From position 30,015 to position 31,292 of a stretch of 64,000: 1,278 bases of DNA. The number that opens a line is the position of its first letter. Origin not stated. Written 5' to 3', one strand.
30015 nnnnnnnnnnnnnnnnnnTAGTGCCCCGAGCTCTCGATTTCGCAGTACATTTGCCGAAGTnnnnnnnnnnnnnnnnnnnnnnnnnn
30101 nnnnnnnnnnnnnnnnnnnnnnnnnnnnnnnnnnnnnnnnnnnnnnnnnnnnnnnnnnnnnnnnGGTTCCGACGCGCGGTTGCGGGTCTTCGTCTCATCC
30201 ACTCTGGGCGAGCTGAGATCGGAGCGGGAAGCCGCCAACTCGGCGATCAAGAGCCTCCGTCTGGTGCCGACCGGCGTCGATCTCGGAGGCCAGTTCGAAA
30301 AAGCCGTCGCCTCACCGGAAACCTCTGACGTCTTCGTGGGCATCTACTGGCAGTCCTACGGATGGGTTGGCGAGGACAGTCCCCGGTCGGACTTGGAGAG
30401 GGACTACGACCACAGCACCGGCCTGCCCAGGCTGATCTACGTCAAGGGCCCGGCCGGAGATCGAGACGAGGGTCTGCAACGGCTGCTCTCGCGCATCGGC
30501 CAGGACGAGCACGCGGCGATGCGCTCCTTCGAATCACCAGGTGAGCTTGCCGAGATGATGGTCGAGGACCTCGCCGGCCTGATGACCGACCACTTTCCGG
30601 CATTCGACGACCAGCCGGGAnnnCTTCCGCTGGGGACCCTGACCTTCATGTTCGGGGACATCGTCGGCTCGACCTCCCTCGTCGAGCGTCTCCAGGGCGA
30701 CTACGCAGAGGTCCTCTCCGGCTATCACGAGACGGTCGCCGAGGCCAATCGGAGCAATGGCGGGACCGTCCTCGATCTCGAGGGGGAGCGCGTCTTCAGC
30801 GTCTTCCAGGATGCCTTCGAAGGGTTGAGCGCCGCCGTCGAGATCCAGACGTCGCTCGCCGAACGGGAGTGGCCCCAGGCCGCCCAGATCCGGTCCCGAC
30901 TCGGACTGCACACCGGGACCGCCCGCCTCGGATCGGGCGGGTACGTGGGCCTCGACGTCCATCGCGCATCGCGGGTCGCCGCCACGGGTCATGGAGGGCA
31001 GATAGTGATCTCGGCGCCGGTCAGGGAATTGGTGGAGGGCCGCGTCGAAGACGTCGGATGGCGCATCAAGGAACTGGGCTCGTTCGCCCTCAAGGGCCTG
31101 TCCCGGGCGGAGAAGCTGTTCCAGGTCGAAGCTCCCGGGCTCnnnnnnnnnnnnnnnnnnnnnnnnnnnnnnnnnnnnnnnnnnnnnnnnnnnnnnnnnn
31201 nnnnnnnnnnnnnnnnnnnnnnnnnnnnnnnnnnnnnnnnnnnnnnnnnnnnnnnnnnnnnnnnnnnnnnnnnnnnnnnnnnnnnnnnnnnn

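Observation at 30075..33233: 1052-aa STAND protein combining DUF4062, a cyclase-homology domain, NB-ARC ATPase and TPR sensor, with no output HTH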

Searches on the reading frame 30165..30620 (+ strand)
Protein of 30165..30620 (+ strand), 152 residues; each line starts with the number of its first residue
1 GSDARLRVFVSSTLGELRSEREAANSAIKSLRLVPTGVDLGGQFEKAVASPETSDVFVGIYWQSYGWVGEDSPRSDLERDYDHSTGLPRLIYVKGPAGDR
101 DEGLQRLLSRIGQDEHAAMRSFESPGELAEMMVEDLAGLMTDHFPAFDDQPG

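Call 32: search_solved_structures(query=A1, max_evalue=10, show_alignments=5)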
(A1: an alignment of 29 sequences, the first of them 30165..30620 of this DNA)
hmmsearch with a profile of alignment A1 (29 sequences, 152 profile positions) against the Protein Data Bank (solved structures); distinct sequences matched with E-value up to 10: 2.
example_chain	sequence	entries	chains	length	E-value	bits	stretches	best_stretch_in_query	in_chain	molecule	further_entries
10wc_A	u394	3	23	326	3e-05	27.1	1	3-96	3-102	KpSwz DUF4062 | KpSwz | KpSwz TIR/DUF4062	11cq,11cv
11gz_A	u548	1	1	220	0.047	16.7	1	6-73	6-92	Telomerase protein component 1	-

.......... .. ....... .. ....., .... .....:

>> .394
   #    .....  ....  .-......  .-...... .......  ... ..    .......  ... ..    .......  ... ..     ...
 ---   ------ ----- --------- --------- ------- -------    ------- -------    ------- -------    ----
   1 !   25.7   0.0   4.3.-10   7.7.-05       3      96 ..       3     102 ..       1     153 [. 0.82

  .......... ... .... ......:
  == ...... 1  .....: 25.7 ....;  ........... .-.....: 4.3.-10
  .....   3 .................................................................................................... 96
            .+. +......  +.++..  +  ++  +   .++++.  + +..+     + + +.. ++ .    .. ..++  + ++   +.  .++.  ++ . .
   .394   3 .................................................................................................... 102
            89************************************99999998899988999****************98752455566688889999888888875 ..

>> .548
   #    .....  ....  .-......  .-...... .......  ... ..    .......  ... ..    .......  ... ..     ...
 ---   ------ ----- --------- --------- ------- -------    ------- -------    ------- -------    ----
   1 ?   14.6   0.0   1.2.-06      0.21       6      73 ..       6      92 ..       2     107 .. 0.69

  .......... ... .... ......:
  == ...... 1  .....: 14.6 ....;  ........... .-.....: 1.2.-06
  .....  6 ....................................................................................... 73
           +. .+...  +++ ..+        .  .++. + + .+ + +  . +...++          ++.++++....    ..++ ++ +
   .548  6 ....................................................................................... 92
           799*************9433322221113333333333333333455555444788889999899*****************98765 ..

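Call 35: predict_structure(alignment_id=A1)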
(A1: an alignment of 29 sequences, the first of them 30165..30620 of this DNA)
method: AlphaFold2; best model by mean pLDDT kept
length: 152 residues; sequences in the alignment: 29
mean_pLDDT: 83.7   pTM: 0.81
mean pLDDT of the five models: 83.7, 82.8, 81.2, 79.7, 79.0
residues with pLDDT >= 90: 80; 70-90: 44; 50-70: 19; < 50: 9
segments of 3 or more residues with pLDDT < 50: 41-46
pLDDT, mean of each block of 10 residues (from residue 1): 78 85 94 82 54 93 77 81 93 88 91 92 97 95 65 50
secondary structure, 60 per line:
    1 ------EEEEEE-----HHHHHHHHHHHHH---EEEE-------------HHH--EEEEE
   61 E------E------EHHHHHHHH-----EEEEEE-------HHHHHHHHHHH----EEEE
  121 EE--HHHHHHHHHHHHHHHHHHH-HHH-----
elements in order: E7-12 H18-30 E34-37 E56-61 H76-83 E89-94 H102-112 E117-122 H125-143

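Call 38: fold_search(model_id=the predicted structure, library=pdb)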
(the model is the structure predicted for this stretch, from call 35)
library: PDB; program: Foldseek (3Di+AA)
matches with E <= 10: 1470; with E <= 0.001: 2
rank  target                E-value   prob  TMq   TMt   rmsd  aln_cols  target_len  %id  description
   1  3k1y_C                6.5e-04  1.00  0.43  0.38   8.0       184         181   17  X-ray structure of oxidoreductase from corynebacterium diphtheriae. orthorombic crystal form, northeast structural gen (released 2009-10-20)
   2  5f4b_B                9.9e-04  1.00  0.42  0.38   8.4       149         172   17  Structure of B. abortus WrbA-related protein A (WrpA) (released 2016-03-09)
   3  7epe                  1.2e-03  1.00  0.47  0.22   7.2       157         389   11  Crystal structure of mGlu2 bound to NAM563 (released 2021-06-23)
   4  5veg_A                1.3e-03  1.00  0.56  0.57   5.2       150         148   15  Structure of a Short-Chain Flavodoxin Associated with a Non-Canonical PDU Bacterial Microcompartment (released 2017-10-11)
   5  3k1y_B                1.3e-03  0.99  0.43  0.38   8.2       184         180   16  X-ray structure of oxidoreductase from corynebacterium diphtheriae. orthorombic crystal form, northeast structural gen (released 2009-10-20)
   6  5veg_B                1.4e-03  1.00  0.56  0.57   5.4       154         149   14  Structure of a Short-Chain Flavodoxin Associated with a Non-Canonical PDU Bacterial Microcompartment (released 2017-10-11)
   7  5xr8                  1.5e-03  1.00  0.46  0.20   7.5       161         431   14  Crystal structure of the human CB1 in complex with agonist AM841 (released 2017-07-12)
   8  5wha_J                1.7e-03  1.00  0.45  0.45   6.7       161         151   16  KRas G12V, bound to GDP and miniprotein 225-11 (released 2018-01-03)
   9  5zkp                  2.3e-03  1.00  0.49  0.21   7.1       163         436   13  Crystal structure of the human platelet-activating factor receptor in complex with SR 27417 (released 2018-06-20)
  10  5lji_A                2.7e-03  1.00  0.53  0.55   5.3       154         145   12  Streptococcus pneumonia TIGR4 flavodoxin: structural and biophysical characterization of a novel drug target (released 2016-08-31)
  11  3f6r_A                2.9e-03  1.00  0.49  0.51   5.4       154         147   14  Desulfovibrio desulfuricans (ATCC 29577) oxidized flavodoxin (released 2009-06-09)
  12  4heq_A                3.5e-03  1.00  0.49  0.51   5.9       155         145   15  The crystal structure of flavodoxin from Desulfovibrio gigas (released 2013-01-30)
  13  1akq                  4.2e-03  0.99  0.46  0.48   7.3       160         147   14  D95A OXIDIZED FLAVODOXIN MUTANT FROM D. VULGARIS (released 1998-12-02)
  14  3kap                  4.4e-03  0.99  0.49  0.50   5.8       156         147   11  Flavodoxin from Desulfovibrio desulfuricans ATCC 27774 (oxidized form) (released 2009-11-24)
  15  6li0                  5.0e-03  0.98  0.43  0.19   7.5       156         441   14  Crystal structure of GPR52 in complex with agonist c17 (released 2020-02-26)
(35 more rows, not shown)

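Call 65: find_homologous_proteins(query=A1, max_evalue=0.001)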
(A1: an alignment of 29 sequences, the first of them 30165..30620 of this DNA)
Query A1 (29 sequences) (152 aa, profile of the alignment): 1708 proteins with E <= 0.001 among 8000 candidates; the best 120 are listed.
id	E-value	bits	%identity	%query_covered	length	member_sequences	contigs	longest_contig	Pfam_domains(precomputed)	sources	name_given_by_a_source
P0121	1.4e-65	238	51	95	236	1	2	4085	PF13271.12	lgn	-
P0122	6.9e-64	232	54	95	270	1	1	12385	PF13271.12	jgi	jgi:hypothetical protein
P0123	9.8e-64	232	67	97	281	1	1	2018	PF13271.12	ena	-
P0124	5.5e-63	229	48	93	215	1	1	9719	PF13271.12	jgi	jgi:hypothetical protein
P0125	6.2e-62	226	46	93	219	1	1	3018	PF13271.12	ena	-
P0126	2.3e-61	224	46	93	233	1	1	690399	PF13271.12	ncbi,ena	-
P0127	8.4e-60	219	46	93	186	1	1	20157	PF13271.12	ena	-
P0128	6.6e-58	213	47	99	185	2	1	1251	PF13271.12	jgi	jgi:hypothetical protein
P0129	7.0e-58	213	52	84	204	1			PF13271.12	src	-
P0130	9.0e-58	212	46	95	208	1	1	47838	PF13271.12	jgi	jgi:hypothetical protein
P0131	1.6e-57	211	47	93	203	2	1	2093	PF13271.12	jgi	jgi:hypothetical protein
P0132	2.3e-57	211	48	93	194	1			PF13271.12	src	-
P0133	2.3e-57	211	46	95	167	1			PF13271.12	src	-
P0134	2.6e-57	211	48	93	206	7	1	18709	PF13271.12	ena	-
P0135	4.4e-57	210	49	99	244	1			PF13271.12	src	-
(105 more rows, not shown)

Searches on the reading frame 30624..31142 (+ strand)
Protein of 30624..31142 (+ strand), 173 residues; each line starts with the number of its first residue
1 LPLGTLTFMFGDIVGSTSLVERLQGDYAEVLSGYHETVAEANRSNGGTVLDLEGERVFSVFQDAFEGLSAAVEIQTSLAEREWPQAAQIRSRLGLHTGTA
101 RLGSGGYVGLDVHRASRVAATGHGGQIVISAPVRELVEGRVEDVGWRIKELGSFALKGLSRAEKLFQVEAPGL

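Call 39: search_solved_structures(query=window:30624-31142:+, max_evalue=0.1, show_alignments=5)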
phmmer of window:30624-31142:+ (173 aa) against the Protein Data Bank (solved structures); distinct sequences matched with E-value up to 0.1: 15.
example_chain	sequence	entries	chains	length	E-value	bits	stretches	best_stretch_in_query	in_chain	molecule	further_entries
5d0g_A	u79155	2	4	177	4.6e-15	59.2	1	6-170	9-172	Cyclase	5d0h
4wp3_A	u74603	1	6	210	1.3e-14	57.8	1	2-170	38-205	Ma1120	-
4wp9_A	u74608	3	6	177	3.9e-14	56.2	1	6-170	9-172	Ma1120 | Cyclase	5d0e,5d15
4wp8_A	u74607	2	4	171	9.8e-14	54.9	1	6-168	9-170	Ma1120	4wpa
3mr7_A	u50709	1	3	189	1e-09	41.9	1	9-166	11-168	Adenylate/guanylate cyclase/hydrolase, alpha/beta fold family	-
1ybt_A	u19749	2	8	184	1.6e-07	34.7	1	6-159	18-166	hydrolase, alpha/beta hydrolase fold family | lipJ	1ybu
3r5g_A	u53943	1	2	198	8.2e-07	32.4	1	6-168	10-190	CyaB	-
2w01_A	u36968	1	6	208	0.00098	22.4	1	6-145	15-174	ADENYLATE CYCLASE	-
1wc0_A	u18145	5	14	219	0.003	20.8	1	6-80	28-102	ADENYLATE CYCLASE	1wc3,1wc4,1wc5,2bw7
1wc1_A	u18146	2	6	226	0.0032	20.7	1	6-80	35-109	ADENYLATE CYCLASE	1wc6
1y10_A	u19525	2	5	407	0.004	20.4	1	6-169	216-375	Hypothetical protein Rv1264/MT1302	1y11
7r65_A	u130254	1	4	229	0.011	18.9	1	5-71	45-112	Adenylate/guanylate cyclase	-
6fht_A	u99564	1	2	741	0.023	18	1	6-145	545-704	Bacteriophytochrome,Adenylate cyclase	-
1fx2_A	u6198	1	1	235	0.024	17.9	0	89-169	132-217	RECEPTOR-TYPE ADENYLATE CYCLASE GRESAG 4.1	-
1fx4_A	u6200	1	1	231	0.036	17.3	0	89-170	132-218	RECEPTOR-TYPE ADENYLATE CYCLASE GRESAG 4.3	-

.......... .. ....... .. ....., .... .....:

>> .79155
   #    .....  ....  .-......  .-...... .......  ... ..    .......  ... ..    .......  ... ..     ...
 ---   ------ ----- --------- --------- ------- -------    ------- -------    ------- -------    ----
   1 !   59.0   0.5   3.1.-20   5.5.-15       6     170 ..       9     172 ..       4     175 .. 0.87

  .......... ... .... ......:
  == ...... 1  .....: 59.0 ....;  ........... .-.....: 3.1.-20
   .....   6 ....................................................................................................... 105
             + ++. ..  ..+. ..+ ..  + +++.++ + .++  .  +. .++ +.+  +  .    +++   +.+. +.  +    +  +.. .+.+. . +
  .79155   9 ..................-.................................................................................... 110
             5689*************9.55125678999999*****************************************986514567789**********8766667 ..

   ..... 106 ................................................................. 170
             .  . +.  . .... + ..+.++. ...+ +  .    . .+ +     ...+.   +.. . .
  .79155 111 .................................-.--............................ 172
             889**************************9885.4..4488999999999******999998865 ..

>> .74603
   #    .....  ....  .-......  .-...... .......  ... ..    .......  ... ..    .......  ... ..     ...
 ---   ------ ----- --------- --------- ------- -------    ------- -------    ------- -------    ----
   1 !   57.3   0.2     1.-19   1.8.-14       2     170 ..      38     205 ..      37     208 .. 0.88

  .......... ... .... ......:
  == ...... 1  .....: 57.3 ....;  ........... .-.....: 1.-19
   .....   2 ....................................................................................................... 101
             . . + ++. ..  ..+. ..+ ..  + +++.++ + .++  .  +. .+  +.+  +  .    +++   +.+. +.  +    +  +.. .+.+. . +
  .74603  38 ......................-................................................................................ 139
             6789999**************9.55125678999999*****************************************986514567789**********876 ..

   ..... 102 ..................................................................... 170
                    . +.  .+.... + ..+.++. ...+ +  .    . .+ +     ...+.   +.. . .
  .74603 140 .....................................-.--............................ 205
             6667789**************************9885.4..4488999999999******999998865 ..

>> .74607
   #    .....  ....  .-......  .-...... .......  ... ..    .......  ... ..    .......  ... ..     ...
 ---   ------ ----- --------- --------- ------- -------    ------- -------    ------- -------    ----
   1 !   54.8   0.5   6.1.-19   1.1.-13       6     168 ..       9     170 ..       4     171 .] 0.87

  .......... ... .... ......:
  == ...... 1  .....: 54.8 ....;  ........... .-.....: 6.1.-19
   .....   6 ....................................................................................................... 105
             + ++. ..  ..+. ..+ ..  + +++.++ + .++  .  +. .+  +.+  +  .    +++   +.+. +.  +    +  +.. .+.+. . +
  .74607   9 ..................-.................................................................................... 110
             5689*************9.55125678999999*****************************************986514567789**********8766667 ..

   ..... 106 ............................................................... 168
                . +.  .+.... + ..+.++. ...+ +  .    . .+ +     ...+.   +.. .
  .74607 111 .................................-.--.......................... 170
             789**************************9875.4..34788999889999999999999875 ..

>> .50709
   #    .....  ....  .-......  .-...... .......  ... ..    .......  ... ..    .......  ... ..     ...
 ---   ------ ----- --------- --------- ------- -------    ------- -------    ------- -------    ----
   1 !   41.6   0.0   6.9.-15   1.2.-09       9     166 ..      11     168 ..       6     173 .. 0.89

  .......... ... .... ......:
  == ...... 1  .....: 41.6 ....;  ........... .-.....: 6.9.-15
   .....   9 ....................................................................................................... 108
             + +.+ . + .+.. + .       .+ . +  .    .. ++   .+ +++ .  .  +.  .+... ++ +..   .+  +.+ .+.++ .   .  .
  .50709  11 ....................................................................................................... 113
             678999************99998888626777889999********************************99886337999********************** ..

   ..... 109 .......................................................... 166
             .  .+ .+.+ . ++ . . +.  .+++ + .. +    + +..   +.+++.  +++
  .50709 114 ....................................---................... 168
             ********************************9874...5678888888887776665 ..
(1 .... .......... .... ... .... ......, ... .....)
